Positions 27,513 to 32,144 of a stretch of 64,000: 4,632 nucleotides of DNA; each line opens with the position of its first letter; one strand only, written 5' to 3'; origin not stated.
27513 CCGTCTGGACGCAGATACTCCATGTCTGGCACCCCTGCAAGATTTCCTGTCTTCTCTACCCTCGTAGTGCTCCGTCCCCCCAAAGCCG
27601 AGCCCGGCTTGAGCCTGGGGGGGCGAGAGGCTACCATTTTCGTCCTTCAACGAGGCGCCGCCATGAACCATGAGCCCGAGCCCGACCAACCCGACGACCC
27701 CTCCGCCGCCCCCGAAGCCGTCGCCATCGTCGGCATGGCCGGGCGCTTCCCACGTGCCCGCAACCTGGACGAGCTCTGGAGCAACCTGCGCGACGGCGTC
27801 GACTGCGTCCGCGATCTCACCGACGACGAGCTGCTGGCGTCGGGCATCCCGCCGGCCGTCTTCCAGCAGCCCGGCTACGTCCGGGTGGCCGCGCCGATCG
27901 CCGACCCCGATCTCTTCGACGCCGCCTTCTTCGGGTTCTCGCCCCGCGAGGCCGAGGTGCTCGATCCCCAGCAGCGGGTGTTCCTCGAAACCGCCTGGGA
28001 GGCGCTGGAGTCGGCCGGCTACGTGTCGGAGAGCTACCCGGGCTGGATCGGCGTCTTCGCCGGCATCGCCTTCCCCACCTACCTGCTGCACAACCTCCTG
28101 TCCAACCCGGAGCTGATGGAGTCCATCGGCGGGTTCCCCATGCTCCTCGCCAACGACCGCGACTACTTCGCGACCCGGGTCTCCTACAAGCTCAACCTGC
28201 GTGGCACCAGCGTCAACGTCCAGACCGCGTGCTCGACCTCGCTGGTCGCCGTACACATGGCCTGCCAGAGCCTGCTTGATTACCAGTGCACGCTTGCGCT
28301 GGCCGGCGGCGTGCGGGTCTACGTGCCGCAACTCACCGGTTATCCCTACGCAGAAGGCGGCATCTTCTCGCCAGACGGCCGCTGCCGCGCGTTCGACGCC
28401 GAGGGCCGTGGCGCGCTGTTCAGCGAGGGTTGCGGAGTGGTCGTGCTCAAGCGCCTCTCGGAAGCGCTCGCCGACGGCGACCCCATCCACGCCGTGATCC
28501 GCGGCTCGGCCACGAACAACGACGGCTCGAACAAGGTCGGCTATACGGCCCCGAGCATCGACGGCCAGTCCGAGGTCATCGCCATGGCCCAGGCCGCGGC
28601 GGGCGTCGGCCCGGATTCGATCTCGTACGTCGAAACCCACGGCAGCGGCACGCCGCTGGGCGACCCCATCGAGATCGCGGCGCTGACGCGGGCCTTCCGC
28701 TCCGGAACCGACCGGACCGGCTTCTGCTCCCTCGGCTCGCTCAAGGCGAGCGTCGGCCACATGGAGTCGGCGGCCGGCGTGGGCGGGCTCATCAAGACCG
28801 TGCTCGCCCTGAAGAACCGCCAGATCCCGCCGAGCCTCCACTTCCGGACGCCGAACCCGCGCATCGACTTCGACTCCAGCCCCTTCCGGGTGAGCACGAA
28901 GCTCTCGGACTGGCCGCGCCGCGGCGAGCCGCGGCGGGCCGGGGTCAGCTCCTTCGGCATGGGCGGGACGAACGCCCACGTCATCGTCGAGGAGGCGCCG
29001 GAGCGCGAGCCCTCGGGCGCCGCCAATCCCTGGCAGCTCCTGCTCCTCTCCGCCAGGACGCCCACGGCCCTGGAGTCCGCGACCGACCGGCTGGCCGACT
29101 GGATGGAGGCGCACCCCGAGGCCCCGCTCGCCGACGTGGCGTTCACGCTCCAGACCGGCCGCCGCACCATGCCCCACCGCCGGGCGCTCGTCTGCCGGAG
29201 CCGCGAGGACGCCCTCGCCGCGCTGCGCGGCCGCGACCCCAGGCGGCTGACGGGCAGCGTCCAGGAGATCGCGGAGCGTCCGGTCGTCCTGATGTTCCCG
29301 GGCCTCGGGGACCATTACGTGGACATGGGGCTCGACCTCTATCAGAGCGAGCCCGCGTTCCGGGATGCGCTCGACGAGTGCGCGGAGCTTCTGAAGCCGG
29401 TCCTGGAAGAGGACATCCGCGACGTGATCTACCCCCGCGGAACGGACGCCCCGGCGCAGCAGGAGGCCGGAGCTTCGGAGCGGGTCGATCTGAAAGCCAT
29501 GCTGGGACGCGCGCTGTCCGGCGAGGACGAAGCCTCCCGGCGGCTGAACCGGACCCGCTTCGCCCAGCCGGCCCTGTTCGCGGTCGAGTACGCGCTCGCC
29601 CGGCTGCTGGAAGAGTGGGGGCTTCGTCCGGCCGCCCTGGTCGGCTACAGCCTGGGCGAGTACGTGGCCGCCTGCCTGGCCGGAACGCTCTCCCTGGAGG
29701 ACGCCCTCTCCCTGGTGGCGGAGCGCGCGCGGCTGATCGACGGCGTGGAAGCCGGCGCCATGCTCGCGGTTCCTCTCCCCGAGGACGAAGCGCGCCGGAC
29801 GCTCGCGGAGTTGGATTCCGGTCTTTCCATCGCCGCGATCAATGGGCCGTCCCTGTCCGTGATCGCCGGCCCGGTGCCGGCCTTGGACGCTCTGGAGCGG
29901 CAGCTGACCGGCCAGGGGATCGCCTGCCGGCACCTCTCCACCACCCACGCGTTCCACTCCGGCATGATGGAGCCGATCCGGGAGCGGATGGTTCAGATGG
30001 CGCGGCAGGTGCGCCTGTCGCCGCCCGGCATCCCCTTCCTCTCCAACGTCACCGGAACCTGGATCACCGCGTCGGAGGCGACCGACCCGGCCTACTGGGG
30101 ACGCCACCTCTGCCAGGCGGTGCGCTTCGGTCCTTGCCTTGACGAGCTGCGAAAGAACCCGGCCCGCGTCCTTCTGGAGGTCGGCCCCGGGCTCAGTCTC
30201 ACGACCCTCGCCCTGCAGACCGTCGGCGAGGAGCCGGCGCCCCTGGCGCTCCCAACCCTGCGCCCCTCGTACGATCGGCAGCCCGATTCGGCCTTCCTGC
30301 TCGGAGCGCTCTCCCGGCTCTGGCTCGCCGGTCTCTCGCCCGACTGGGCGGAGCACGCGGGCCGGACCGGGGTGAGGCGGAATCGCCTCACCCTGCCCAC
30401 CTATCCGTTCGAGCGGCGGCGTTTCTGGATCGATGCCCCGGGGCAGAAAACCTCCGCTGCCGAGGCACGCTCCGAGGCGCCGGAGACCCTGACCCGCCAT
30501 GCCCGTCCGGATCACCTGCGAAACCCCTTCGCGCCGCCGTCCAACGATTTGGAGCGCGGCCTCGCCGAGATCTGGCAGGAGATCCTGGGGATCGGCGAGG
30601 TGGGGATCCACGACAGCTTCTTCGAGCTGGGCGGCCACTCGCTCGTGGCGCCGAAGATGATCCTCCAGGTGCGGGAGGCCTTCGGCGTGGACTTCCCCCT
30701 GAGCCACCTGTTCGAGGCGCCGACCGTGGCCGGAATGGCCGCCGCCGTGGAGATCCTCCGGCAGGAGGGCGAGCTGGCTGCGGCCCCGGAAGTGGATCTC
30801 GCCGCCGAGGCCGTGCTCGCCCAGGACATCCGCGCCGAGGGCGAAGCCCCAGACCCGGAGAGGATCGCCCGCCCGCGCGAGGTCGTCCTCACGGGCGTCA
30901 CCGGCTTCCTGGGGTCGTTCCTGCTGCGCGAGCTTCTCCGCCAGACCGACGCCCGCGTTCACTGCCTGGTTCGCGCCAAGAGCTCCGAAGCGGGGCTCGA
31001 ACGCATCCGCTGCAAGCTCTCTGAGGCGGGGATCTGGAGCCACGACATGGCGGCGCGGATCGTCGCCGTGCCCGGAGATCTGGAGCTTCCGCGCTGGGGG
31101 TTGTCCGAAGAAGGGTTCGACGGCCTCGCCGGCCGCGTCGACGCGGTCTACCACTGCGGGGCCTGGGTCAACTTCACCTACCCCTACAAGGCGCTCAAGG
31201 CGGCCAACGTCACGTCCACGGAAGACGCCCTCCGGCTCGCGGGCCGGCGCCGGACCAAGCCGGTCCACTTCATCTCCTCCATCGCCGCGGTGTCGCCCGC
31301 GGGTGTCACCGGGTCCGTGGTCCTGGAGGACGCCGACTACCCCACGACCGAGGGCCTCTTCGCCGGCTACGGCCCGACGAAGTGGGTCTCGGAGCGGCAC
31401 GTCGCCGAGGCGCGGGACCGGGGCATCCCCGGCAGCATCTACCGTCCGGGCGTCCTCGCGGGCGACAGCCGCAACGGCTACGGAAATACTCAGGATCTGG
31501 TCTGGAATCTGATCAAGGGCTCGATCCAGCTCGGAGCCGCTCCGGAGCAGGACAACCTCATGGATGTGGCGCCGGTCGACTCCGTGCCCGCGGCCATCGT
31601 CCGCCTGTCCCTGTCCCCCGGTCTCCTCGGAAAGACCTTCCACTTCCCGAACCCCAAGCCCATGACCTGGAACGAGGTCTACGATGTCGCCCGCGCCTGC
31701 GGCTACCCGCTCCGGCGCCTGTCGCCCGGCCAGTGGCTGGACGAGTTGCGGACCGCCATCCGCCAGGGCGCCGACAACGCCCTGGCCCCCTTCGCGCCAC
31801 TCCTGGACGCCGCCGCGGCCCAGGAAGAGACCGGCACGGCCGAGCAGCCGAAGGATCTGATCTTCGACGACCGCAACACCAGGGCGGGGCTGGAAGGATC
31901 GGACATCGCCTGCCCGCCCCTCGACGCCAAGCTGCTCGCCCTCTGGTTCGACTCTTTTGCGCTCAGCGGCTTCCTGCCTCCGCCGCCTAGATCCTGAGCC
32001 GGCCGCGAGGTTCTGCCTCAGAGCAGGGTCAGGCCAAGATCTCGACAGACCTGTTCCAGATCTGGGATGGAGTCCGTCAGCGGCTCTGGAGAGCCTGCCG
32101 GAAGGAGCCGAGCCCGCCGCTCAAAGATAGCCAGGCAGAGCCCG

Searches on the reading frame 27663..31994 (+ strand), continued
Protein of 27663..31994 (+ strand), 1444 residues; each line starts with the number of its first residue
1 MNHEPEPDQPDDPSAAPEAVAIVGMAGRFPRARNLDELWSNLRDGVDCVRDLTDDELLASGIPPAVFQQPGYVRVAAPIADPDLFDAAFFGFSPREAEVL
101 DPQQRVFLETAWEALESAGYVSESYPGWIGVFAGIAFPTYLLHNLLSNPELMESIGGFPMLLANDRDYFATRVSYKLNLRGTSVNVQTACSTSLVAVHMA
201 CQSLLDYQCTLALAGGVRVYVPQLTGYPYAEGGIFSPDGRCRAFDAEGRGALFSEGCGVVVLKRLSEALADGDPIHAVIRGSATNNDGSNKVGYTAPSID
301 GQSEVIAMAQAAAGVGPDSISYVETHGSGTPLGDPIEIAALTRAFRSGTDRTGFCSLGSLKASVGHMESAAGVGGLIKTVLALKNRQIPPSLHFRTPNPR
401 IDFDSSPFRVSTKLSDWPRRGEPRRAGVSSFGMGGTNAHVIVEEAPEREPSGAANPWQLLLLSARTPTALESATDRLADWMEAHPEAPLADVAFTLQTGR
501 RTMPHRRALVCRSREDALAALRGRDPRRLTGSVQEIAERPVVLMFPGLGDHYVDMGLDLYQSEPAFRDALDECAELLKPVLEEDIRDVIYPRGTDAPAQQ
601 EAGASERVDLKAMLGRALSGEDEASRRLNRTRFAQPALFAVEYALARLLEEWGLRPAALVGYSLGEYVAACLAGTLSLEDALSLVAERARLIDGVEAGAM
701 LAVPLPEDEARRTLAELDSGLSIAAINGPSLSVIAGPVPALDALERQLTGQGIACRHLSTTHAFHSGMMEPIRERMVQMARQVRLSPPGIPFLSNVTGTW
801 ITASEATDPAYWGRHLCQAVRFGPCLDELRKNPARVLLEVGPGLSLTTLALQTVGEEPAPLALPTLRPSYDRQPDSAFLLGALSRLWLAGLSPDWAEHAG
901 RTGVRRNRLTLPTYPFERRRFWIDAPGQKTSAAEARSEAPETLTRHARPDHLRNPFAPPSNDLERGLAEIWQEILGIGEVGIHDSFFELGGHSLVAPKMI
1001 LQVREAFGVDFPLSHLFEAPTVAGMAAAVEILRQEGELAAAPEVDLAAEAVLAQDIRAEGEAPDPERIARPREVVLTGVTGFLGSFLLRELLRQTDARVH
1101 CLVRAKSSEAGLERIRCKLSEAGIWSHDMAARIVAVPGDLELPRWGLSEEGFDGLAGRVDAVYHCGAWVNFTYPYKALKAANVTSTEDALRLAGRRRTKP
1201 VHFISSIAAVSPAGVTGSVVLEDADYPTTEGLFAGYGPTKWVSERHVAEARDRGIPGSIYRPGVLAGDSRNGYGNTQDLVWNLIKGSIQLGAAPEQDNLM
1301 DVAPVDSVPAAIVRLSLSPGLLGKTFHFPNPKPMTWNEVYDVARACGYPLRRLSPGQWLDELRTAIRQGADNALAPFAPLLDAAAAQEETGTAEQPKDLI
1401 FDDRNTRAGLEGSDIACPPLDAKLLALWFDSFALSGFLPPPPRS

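Call 36: find_encoding_contigs(protein=P0023, flank=10000, max_places=1)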
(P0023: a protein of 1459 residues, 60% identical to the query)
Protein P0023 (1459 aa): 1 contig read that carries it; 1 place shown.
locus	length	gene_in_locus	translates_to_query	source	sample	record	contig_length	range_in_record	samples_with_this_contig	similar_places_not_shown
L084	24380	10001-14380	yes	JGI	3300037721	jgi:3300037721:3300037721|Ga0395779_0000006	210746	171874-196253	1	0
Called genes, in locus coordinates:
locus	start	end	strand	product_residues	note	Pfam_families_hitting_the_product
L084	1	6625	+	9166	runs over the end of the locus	-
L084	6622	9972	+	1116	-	PF00668:Condensation, PF00501:AMP-binding, PF13193:AMP-binding_C, PF00550:PP-binding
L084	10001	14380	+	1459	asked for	PF00109:ketoacyl-synt, PF02801:Ketoacyl-synt_C, PF16197:KAsynt_C_assoc, PF22336:RhiE-like_linker, PF22621:CurL-like_PKS_C, PF00698:Acyl_transf_1, PF00550:PP-binding, PF01370:Epimerase, +1 more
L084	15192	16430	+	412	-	PF00072:Response_reg, PF00512:HisKA (weak), PF02518:HATPase_c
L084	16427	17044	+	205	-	PF06490:FleQ (weak), PF00072:Response_reg, PF08281:Sigma70_r4_2, PF00196:GerE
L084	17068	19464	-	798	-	PF12704:MacB_PCD, PF02687:FtsX, PF12704:MacB_PCD, PF02687:FtsX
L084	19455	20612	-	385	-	PF14028:Lant_dehydr_C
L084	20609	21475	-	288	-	PF14028:Lant_dehydr_C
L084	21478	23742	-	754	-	-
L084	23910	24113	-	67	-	PF19409:Thiopep_pre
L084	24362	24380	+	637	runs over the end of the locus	PF00664:ABC_membrane, PF02463:SMC_N (weak), PF00005:ABC_tran, PF13304:AAA_21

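Call 37: find_encoding_contigs(protein=P0069, flank=10000, max_places=1)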
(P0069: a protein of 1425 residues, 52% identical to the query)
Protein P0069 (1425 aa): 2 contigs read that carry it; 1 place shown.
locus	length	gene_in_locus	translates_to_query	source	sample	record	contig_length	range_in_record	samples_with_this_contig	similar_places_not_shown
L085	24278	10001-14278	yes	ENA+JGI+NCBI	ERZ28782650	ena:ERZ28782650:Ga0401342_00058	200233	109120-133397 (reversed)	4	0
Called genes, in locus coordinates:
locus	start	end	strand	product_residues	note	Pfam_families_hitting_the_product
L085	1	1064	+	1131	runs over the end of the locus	PF00668:Condensation, PF00501:AMP-binding, PF13193:AMP-binding_C, PF00550:PP-binding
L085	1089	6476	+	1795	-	PF00668:Condensation, PF00501:AMP-binding, PF00296:Bac_luciferase, PF00501:AMP-binding, PF13193:AMP-binding_C (faint), PF05050:Methyltransf_21, PF00550:PP-binding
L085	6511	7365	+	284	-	PF02737:3HCDH_N, PF03446:NAD_binding_2 (faint), PF00725:3HCDH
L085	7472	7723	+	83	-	PF00550:PP-binding (weak)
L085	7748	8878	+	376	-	PF02771:Acyl-CoA_dh_N, PF02770:Acyl-CoA_dh_M, PF00441:Acyl-CoA_dh_1, PF08028:Acyl-CoA_dh_2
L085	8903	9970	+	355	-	PF13419:HAD_2 (faint), PF00702:Hydrolase (faint), PF12689:Acid_PPase (faint)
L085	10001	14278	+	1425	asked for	PF00109:ketoacyl-synt, PF02801:Ketoacyl-synt_C, PF16197:KAsynt_C_assoc, PF22336:RhiE-like_linker, PF22621:CurL-like_PKS_C, PF00698:Acyl_transf_1, PF00550:PP-binding, PF01073:3Beta_HSD, +3 more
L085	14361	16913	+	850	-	PF04738:Lant_dehydr_N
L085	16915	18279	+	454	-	PF05977:MFS_3, PF07690:MFS_1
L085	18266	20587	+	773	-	PF01546:Peptidase_M20 (weak), PF04389:Peptidase_M28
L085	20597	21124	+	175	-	-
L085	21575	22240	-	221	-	PF05685:Uma2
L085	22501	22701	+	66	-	-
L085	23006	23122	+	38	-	-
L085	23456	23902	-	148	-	PF01797:Y1_Tnp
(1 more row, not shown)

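Call 46: find_encoding_contigs(protein=P0241, flank=10000, max_places=4)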
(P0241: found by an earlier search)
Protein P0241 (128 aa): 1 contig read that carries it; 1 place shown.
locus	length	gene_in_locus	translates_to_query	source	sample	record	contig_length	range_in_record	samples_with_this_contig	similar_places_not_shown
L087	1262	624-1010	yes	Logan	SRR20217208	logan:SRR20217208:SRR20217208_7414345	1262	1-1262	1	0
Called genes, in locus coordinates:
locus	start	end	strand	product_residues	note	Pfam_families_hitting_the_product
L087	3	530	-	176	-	?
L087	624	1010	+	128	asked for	PF13577:SnoaL_4 (weak), PF13474:SnoaL_3 (weak), PF14534:DUF4440, PF12680:SnoaL_2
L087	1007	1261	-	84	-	?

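Call 51: search_protein_families(library=ncbifam, proteins=[window:27663-31994:+], max_evalue=0.01)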
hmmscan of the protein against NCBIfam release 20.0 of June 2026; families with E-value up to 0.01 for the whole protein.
window:27663-31994:+ (1444 aa): 33 families (the best 25 are shown)
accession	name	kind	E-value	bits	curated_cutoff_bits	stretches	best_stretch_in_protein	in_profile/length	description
NF045894.1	PKS_plus_SDR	equivalog_domain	1.4e-264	881.3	1740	1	18-935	1-889/1515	type I polyketide synthase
NF040607.1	mycolic_Pks13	equivalog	3.6e-161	538.5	2100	2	16-449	99-530/1680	polyketide synthase Pks13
NF041183.1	Pks2_ls1_myc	equivalog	1.9e-139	466.1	2400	2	19-573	3-565/2086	sulfolipid-1 biosynthesis phthioceranic/hydroxyphthioceranic acid synthase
NF038078.1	NRPS_MxcG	equivalog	1.6e-97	327.3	2300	1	951-1441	963-1442/1442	myxochelin non-ribosomal peptide synthetase MxcG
TIGR01746.1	Thioester-redct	subfamily_domain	1.2e-95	320.9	213.35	1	1074-1438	2-371/371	thioester reductase domain-containing protein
TIGR02813.1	omega_3_PfaA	subfamily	9.1e-91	304.6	1010.1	3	168-473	184-494/2582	polyketide-type polyunsaturated fatty acid synthase PfaA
TIGR03443.1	alpha_am_amid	equivalog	1.8e-85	287.4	1030.1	1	961-1441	847-1359/1390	L-aminoadipate-semialdehyde dehydrogenase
NF037940.1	PKS_MbtD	equivalog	2.4e-44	151.7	1150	2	634-846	154-366/978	mycobactin polyketide synthase MbtD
NF005539.0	PRK07201.1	equivalog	6.8e-40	137.4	549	1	1074-1428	3-347/657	SDR family oxidoreductase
TIGR03131.1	malonate_mdcH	equivalog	1.9e-37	129.3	297.9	1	612-857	34-279/297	malonate decarboxylase subunit epsilon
TIGR00128.1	fabD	equivalog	4.3e-37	128.1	260.9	1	623-853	50-286/290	ACP S-malonyltransferase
TIGR03150.1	fabF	equivalog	1.3e-36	126.2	493.75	1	20-442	3-406/407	beta-ketoacyl-ACP synthase II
NF005589.0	PRK07314.1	subfamily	1.2e-34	119.8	387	1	167-443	141-410/413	beta-ketoacyl-ACP synthase II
NF058662.1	cispenta_AmcF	equivalog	5.4e-34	117.8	325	1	167-402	106-335/369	cispentacin biosynthesis acyltransferase subunit AmcF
NF004970.0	PRK06333.1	subfamily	1.4e-33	116.4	525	1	159-443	145-420/424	beta-ketoacyl-ACP synthase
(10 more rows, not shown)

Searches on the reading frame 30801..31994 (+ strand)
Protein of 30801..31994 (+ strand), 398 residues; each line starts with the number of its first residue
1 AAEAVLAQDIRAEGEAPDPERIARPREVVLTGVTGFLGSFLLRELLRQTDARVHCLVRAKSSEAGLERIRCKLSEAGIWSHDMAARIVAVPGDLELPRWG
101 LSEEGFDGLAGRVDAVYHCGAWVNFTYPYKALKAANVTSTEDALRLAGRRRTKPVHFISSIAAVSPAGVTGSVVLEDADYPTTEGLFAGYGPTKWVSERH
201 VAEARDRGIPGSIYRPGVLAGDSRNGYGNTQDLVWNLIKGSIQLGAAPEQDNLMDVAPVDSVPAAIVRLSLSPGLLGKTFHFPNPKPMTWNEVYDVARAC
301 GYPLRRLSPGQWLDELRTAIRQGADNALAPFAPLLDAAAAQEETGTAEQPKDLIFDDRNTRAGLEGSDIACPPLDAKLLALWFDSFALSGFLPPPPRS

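Call 32: search_solved_structures(query=window:30801-31994:+, max_evalue=0.00001, show_alignments=2)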
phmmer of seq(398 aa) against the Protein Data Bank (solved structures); distinct sequences matched with E-value up to 0.00001: 13.
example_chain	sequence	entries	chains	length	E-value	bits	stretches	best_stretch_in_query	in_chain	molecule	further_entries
4u7w_A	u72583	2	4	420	7.5e-92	312.1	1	2-395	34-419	MxaA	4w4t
8v1x_A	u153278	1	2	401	1e-77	265.5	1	1-393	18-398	Type I polyketide synthase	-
4dqv_A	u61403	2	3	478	3.9e-28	102.2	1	24-322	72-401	PROBABLE PEPTIDE SYNTHETASE NRP (PEPTIDE SYNTHASE) | Peptide synthetase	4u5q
6nki_A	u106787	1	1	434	8.6e-28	101.1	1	26-271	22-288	NRPS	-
5msc_A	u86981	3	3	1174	3.5e-27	99.1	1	24-337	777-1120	Carboxylic acid reductase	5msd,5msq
5msp_A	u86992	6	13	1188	1.2e-24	90.8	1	12-383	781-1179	Thioester reductase domain-containing protein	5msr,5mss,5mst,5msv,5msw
5mso_A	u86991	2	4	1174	8.2e-22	81.4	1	15-327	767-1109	Carboxylic acid reductase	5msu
9x2c_A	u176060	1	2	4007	1.2e-21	80.9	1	26-331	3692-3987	PKS-NRPS hybrid synthetase psoA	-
9x29_A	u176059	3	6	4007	1.3e-21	80.7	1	26-331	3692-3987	PKS-NRPS hybrid synthetase psoA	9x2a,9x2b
8aep_A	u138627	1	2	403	1.7e-16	63.9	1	25-340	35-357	Acetyl-CoA synthetase-like protein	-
6vtj_A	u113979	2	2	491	1.4e-11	47.8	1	27-307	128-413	Non-ribosomal peptide synthetase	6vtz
4f6c_A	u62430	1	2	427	1.4e-11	47.7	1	27-230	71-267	AusA reductase domain protein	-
4f6l_B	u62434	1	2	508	2.2e-11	47.1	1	27-230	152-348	AusA reductase domain protein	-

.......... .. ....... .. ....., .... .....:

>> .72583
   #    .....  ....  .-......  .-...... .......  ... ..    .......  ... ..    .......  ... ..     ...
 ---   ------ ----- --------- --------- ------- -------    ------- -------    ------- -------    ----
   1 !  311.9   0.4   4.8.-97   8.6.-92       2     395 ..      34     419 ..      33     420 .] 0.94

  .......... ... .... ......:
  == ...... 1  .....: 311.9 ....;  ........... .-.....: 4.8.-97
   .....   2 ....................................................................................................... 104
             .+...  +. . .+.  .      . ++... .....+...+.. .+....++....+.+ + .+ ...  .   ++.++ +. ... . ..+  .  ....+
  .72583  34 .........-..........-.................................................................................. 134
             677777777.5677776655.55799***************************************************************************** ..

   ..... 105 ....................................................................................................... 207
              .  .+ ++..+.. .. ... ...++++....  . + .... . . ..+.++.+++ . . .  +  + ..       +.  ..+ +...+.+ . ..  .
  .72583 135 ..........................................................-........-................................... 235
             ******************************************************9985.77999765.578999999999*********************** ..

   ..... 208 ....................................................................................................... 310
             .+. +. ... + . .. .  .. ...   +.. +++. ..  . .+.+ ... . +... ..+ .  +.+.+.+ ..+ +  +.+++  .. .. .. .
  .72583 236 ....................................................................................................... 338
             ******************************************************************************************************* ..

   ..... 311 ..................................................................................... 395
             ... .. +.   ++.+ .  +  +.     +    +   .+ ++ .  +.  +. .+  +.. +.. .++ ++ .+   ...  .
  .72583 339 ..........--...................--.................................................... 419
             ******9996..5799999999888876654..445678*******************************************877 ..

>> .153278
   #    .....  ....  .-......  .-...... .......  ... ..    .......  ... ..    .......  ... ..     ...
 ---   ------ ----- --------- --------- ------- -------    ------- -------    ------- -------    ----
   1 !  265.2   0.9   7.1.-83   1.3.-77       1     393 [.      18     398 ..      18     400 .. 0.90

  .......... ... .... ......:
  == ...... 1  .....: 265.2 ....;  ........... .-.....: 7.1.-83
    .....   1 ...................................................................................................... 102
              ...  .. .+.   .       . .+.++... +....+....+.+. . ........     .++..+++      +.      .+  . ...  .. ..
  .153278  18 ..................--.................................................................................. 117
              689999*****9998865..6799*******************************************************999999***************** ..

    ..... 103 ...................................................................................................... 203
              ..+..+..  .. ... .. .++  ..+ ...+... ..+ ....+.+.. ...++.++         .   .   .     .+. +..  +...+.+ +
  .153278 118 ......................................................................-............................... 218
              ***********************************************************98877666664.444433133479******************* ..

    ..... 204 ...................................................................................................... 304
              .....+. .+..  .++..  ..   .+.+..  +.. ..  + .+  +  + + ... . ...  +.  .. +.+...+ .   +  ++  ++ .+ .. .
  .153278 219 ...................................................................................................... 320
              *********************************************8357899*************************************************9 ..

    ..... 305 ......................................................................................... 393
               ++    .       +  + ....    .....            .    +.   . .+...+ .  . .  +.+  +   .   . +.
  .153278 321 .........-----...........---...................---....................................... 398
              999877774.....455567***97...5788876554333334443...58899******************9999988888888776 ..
